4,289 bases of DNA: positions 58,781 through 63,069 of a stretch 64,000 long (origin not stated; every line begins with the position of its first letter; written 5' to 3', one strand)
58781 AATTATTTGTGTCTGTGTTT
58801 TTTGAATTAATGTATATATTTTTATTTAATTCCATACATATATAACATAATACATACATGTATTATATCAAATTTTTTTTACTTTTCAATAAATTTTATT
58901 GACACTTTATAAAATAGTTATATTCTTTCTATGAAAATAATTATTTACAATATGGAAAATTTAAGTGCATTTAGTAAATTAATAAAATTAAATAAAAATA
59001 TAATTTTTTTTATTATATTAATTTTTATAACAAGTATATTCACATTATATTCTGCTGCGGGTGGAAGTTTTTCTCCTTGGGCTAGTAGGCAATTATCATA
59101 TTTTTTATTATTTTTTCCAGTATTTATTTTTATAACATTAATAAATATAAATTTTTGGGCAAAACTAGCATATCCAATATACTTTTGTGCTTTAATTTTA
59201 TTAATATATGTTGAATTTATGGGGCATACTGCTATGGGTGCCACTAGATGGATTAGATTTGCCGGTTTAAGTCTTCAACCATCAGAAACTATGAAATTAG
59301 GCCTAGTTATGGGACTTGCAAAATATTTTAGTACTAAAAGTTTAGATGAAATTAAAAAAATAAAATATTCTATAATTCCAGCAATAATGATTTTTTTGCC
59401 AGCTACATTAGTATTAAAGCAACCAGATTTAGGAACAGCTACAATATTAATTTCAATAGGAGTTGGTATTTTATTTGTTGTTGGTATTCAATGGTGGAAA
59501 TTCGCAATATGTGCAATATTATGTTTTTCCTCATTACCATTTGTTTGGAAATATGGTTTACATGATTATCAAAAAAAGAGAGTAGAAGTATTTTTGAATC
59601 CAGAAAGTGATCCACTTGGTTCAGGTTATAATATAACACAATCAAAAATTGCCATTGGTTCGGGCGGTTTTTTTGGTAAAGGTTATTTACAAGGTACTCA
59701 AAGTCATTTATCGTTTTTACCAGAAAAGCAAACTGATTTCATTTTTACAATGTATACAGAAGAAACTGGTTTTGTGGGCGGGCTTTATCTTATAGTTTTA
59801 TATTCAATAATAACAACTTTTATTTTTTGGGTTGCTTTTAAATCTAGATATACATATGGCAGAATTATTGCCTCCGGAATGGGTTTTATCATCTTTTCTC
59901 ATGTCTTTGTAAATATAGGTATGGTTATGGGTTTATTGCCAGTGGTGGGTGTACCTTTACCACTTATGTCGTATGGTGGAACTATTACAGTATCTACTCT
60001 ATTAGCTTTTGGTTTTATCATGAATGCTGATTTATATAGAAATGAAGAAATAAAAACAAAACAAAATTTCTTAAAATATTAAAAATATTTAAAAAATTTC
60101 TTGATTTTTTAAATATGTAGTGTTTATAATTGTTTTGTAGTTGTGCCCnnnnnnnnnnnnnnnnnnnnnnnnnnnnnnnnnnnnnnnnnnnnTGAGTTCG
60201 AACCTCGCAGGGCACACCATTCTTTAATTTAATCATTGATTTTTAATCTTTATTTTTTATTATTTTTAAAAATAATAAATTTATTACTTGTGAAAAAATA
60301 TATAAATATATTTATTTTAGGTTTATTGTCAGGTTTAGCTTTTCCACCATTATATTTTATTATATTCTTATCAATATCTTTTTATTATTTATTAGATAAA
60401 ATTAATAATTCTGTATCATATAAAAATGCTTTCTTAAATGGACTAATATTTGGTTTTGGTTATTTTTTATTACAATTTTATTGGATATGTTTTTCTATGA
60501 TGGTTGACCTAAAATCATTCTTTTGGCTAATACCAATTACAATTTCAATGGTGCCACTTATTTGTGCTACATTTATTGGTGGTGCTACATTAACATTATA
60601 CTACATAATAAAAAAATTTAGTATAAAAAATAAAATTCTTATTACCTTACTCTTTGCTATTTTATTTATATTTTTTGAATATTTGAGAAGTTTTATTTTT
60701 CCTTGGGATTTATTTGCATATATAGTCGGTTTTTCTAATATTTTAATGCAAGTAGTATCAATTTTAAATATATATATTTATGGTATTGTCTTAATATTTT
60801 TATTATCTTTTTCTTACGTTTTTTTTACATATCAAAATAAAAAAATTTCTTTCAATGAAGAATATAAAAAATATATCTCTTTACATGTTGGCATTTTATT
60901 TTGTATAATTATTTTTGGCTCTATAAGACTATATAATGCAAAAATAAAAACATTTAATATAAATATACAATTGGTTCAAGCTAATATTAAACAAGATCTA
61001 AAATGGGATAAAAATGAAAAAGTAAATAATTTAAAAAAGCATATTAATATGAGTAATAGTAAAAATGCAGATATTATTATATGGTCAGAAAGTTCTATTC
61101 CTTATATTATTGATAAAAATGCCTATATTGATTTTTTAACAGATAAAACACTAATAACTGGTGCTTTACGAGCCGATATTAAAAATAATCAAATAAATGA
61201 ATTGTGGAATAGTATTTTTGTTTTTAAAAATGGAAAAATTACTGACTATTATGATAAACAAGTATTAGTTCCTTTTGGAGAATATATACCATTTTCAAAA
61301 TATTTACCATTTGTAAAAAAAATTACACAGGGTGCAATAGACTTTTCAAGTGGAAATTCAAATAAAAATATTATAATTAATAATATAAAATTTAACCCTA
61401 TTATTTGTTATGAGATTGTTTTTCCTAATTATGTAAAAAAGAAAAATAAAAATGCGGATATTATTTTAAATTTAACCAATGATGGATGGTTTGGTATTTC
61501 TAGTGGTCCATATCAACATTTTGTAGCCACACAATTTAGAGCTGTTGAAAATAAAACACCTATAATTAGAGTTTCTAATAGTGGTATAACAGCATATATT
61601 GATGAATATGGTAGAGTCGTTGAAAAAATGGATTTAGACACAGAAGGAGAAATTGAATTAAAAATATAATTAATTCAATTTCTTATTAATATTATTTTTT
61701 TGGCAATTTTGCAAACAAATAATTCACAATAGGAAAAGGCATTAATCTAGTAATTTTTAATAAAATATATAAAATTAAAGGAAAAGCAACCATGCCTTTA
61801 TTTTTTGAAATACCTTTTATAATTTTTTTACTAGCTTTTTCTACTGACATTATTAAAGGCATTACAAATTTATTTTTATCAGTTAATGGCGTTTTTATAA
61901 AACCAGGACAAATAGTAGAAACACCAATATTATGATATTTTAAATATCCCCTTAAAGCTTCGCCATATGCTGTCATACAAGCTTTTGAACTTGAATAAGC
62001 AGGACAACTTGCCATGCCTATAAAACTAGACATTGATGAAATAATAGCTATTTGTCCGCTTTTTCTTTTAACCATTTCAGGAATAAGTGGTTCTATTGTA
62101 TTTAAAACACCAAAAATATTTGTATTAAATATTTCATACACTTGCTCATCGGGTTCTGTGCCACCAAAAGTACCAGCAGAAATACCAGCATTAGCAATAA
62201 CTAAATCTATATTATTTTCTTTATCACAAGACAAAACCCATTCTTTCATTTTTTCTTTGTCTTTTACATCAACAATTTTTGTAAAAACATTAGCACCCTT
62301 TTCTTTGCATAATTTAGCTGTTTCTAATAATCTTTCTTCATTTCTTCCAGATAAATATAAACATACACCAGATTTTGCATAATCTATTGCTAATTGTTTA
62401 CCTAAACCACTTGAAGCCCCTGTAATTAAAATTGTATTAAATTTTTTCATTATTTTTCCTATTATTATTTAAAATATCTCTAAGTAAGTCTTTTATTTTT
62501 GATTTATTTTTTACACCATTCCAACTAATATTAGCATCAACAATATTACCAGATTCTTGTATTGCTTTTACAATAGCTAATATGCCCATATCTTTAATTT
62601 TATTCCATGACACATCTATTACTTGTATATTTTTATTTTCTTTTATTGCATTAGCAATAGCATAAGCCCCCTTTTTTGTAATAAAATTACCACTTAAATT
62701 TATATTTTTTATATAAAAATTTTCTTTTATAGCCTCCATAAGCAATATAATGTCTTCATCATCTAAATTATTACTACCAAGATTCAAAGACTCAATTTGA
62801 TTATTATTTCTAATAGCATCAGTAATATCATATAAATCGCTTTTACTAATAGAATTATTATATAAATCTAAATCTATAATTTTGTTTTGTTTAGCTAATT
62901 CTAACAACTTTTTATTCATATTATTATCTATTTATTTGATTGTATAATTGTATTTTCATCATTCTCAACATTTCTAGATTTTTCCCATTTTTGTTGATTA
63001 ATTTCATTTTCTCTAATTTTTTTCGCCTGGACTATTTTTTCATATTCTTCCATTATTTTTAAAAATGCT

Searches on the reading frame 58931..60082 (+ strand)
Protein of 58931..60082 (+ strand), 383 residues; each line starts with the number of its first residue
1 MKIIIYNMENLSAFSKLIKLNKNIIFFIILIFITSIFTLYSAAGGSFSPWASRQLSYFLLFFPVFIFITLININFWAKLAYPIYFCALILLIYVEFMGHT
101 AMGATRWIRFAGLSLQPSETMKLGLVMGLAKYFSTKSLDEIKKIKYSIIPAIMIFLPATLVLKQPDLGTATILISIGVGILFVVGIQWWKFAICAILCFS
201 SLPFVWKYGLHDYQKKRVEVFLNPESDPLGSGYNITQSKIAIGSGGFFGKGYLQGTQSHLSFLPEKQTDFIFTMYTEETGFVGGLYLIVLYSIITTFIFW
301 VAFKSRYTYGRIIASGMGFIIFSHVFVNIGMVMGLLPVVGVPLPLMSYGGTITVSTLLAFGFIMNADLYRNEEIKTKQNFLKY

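Call 14: search_protein_families(library=pfam, proteins=[window:58931-60082:+], max_evalue=0.001)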
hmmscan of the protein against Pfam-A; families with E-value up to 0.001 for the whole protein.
window:58931-60082:+ (383 aa): 1 family
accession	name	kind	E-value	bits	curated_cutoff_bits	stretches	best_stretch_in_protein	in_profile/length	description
PF01098.24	FTSW_RODA_SPOVE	-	3.8e-99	332.5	26.4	1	25-370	11-354/356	Cell cycle protein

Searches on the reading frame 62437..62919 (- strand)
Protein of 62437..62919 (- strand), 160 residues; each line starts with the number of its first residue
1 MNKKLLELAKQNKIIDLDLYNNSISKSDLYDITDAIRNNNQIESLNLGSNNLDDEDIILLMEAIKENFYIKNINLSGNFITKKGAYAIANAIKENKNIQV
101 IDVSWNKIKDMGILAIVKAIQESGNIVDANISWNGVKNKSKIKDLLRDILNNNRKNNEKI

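Call 45: search_protein_families(library=pfam, proteins=[window:62437-62919:-], max_evalue=0.001)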
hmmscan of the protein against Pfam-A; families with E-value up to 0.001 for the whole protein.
window:62437-62919:- (160 aa): 2 families
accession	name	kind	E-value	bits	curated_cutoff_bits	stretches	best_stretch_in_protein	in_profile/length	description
PF13516.12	LRR_6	-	2.5e-09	36.9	23.4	0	95-116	2-23/24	Leucine Rich repeat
PF00560.39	LRR_1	-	9.7e-05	22.2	20.6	0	42-56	2-16/23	Leucine Rich Repeat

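Call 55: find_encoding_contigs(protein=window:62437-62919:-, flank=10000, max_places=3)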
Protein window:62437-62919:- (160 aa): 8 contigs read that carry it; 3 places shown.
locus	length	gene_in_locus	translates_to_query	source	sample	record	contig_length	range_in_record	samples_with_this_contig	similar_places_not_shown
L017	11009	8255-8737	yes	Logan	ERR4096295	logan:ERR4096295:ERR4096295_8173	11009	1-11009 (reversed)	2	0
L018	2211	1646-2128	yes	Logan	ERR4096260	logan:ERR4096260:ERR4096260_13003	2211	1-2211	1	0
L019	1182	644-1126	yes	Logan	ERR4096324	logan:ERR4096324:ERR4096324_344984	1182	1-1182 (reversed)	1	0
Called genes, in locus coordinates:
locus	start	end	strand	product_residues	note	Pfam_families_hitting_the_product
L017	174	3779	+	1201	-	PF13547:GTA_TIM, PF13550:Phage-tail_3, PF23666:Rcc01698_C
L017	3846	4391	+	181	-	PF25087:GMPPB_C (faint), PF21711:DCTN5, PF14602:Hexapep_2 (faint), PF25084:LbH_EIF2B, PF25247:LbH_GLGC (weak), PF00132:Hexapep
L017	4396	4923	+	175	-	PF01713:Smr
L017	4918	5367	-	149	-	-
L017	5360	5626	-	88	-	-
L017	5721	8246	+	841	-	PF27097:VirB4_TrbE_N, PF03135:CagE_TrbE_VirB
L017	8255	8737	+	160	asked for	-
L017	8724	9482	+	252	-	PF00106:adh_short, PF08659:KR, PF13561:adh_short_C2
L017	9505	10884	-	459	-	PF20154:LNT_N, PF00795:CN_hydrolase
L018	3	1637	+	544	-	?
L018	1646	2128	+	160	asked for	-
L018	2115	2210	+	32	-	?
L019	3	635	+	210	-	?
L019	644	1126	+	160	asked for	-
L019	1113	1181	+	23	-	?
